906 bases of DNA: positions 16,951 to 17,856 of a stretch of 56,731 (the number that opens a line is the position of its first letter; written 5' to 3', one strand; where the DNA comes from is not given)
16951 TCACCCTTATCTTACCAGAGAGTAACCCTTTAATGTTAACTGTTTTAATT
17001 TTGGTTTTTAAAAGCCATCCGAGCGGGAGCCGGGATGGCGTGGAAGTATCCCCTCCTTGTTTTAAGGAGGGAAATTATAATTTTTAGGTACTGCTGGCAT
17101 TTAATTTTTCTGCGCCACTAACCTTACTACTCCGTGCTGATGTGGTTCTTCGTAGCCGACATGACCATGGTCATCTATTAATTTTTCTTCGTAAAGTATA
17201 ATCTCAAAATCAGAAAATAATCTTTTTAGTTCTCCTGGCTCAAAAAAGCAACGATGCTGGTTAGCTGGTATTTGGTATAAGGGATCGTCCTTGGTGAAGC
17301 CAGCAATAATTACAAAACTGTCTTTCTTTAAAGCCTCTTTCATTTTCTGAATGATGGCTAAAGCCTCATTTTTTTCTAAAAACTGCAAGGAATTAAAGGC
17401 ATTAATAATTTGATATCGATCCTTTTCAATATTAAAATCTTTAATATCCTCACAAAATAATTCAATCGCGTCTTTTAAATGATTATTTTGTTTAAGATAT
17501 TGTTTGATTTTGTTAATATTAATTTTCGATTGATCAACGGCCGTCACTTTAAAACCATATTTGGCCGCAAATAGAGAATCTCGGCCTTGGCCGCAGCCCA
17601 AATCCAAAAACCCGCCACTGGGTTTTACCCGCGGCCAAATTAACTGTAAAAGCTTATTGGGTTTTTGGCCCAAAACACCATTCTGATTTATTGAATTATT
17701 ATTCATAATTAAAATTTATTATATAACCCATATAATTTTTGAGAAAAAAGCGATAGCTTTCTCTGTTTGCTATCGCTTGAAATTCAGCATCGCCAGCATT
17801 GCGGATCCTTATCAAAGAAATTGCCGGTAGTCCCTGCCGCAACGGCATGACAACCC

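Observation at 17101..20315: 68-aa precursor with a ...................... tail, SPASM maturase, inter-gene stem-loop and flanking methyltransferases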

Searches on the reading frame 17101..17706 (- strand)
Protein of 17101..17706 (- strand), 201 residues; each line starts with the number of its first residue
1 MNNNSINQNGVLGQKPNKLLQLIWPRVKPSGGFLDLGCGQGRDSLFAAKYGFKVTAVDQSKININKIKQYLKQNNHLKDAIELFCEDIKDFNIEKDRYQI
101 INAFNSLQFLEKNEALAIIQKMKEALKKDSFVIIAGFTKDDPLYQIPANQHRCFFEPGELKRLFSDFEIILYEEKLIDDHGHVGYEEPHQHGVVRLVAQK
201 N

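Call 3: search_protein_families(library=ncbifam, proteins=[window:17101-17706:-], max_evalue=0.01)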
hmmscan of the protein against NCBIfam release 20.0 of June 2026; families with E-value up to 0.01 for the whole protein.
window:17101-17706:- (201 aa): 28 families (the best 25 are shown)
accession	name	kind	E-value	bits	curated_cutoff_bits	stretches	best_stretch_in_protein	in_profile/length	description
NF008992.0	PRK12335.1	equivalog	2.9e-25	89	303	1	30-182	123-269/289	SAM-dependent methyltransferase TehB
NF008405.0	PRK11207.1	equivalog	1.4e-20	73.6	218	1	26-178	28-174/198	tellurite resistance methyltransferase TehB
TIGR00477.1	tehB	equivalog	1.3e-19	70.5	219.5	1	31-178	75-216/238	tellurite resistance methyltransferase TehB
TIGR01983.1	UbiG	equivalog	1.6e-10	40.7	102.95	1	33-140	53-157/228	bifunctional 2-polyprenyl-6-hydroxyphenol methylase/3-demethylubiquinol 3-O-methyltransferase UbiG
NF041820.1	daptide_MTase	equivalog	2.1e-10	40.5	175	1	30-131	37-139/243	daptide-type RiPP biosynthesis methyltransferase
NF043040.1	corrin_prot_MT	hypoth_equivalog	8.8e-10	38.4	180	1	23-136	34-149/216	corrinoid protein-associated methyltransferase CpaM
TIGR02072.1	BioC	equivalog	1.3e-09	38.3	184.95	1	18-178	22-182/244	malonyl-ACP O-methyltransferase BioC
NF045649.1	2X_seleno_MduS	exception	2.1e-09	36.8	380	1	33-90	45-101/338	methyltransferase domain-containing selenoprotein MduS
TIGR02021.1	BchM-ChlM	equivalog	5.6e-08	32.5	158.9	1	33-135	58-156/218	magnesium protoporphyrin IX methyltransferase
TIGR00740.1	TIGR00740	equivalog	5.9e-08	32.7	193.3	1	27-135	51-160/239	carboxy-S-adenosyl-L-methionine synthase CmoA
NF001786.0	PRK00517.2-4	equivalog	2e-07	30.4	327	1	22-137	136-241/277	50S ribosomal protein L11 methyltransferase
NF001785.0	PRK00517.2-2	equivalog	2.2e-06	27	188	1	33-141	149-250/282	50S ribosomal protein L11 methyltransferase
NF040703.1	cyclopro_CfaB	exception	4.8e-06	25.6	650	1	26-138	156-267/393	C17 cyclopropane fatty acid synthase CfaB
NF011995.0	PRK15451.1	equivalog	5.8e-06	26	285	1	27-133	54-161/247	carboxy-S-adenosyl-L-methionine synthase CmoA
NF011529.0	PRK14968.1-3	equivalog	1.9e-05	24.2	162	1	31-121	36-120/198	putative methyltransferase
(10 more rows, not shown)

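Call 4: search_protein_families(library=pfam, proteins=[window:17101-17706:-], max_evalue=0.01)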
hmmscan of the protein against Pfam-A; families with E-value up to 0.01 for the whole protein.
window:17101-17706:- (201 aa): 11 families
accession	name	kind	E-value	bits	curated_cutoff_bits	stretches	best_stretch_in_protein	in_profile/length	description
PF03848.20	TehB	-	1.7e-20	73.7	20.4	1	31-179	32-175/193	Tellurite resistance protein TehB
PF13649.12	Methyltransf_25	-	9e-15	55.6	27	1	34-128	2-95/97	Methyltransferase domain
PF13489.12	Methyltransf_23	-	1.3e-13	51.4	27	1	17-167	10-157/164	Methyltransferase domain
PF13847.12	Methyltransf_31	-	4.3e-11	43.1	27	1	33-147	7-123/145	Methyltransferase domain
PF08241.18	Methyltransf_11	-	9e-11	42.7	21.2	1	34-134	1-95/95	Methyltransferase domain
PF08242.18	Methyltransf_12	-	3.8e-10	40.8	30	1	34-129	1-95/98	Methyltransferase domain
PF05891.18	Methyltransf_PK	-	9.6e-07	29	27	1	33-175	59-200/218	AdoMet dependent proline di-methyltransferase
PF02353.26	CMAS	-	6.3e-06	26.1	27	1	26-142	59-172/273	Mycolic acid cyclopropane synthetase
PF05175.20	MTS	-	4.9e-05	23.5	23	1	29-128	31-132/170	Methyltransferase small domain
PF06325.19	PrmA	-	0.0018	18.3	22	1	25-139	157-263/296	Ribosomal protein L11 methyltransferase (PrmA)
PF05724.17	TPMT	-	0.0033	17.6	26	1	17-131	23-150/218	Thiopurine S-methyltransferase (TPMT)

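Call 31: search_solved_structures(query=window:17101-17706:-, max_evalue=0.001)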
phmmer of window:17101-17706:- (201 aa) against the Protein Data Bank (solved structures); distinct sequences matched with E-value up to 0.001: 15.
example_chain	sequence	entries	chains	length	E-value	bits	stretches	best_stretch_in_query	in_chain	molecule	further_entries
3m70_A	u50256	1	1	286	2e-12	50.8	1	33-180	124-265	Tellurite resistance protein tehB homolog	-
4dq0_A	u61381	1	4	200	3.7e-11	46.7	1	26-178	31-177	Tellurite resistance protein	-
2xva_A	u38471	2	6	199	6e-11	46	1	26-178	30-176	TELLURITE RESISTANCE PROTEIN TEHB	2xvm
2i6g_A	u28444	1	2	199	3e-10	43.7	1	26-178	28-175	Putative methyltransferase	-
2kw5_A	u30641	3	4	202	8.9e-10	42.2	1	10-144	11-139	Slr1183 protein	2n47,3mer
3l8d_A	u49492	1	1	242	2.5e-07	34.1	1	24-135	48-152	Methyltransferase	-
1ve3_A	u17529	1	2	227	3.9e-07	33.5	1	20-131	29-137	hypothetical protein PH0226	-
1im8_A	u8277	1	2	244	1.8e-06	31.4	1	31-136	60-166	YecO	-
6mro_A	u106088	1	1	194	1.2e-05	28.7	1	27-167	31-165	methyl transferase from Methanosarcina acetivorans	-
4iwn_A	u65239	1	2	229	7.5e-05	26.1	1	27-157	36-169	tRNA (cmo5U34)-methyltransferase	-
4gek_A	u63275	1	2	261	7.6e-05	26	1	27-157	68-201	tRNA (cmo5U34)-methyltransferase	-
1f3l_A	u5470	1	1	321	0.00015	25.1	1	31-101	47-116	PROTEIN ARGININE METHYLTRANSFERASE PRMT3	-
5z9o_A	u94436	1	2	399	0.00016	25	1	31-140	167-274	Cyclopropane-fatty-acyl-phospholipid synthase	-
2fyt_A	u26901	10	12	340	0.00035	23.9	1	32-101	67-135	Protein arginine N-methyltransferase 3 | PRMT3 protein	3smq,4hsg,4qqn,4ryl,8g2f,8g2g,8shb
8gdu_A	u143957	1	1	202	0.00039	23.7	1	27-129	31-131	Methyltransferase domain-containing protein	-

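Call 44: search_solved_structures(query=window:17101-17706:-, max_evalue=1e-9, show_alignments=3)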
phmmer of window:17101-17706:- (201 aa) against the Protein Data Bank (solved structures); distinct sequences matched with E-value up to 1e-9: 5.
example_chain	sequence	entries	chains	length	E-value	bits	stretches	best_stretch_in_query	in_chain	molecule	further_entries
3m70_A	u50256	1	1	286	2e-12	50.8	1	33-180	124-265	Tellurite resistance protein tehB homolog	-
4dq0_A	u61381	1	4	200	3.7e-11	46.7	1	26-178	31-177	Tellurite resistance protein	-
2xva_A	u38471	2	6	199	6e-11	46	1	26-178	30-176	TELLURITE RESISTANCE PROTEIN TEHB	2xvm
2i6g_A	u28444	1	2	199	3e-10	43.7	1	26-178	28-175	Putative methyltransferase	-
2kw5_A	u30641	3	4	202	8.9e-10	42.2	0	10-144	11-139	Slr1183 protein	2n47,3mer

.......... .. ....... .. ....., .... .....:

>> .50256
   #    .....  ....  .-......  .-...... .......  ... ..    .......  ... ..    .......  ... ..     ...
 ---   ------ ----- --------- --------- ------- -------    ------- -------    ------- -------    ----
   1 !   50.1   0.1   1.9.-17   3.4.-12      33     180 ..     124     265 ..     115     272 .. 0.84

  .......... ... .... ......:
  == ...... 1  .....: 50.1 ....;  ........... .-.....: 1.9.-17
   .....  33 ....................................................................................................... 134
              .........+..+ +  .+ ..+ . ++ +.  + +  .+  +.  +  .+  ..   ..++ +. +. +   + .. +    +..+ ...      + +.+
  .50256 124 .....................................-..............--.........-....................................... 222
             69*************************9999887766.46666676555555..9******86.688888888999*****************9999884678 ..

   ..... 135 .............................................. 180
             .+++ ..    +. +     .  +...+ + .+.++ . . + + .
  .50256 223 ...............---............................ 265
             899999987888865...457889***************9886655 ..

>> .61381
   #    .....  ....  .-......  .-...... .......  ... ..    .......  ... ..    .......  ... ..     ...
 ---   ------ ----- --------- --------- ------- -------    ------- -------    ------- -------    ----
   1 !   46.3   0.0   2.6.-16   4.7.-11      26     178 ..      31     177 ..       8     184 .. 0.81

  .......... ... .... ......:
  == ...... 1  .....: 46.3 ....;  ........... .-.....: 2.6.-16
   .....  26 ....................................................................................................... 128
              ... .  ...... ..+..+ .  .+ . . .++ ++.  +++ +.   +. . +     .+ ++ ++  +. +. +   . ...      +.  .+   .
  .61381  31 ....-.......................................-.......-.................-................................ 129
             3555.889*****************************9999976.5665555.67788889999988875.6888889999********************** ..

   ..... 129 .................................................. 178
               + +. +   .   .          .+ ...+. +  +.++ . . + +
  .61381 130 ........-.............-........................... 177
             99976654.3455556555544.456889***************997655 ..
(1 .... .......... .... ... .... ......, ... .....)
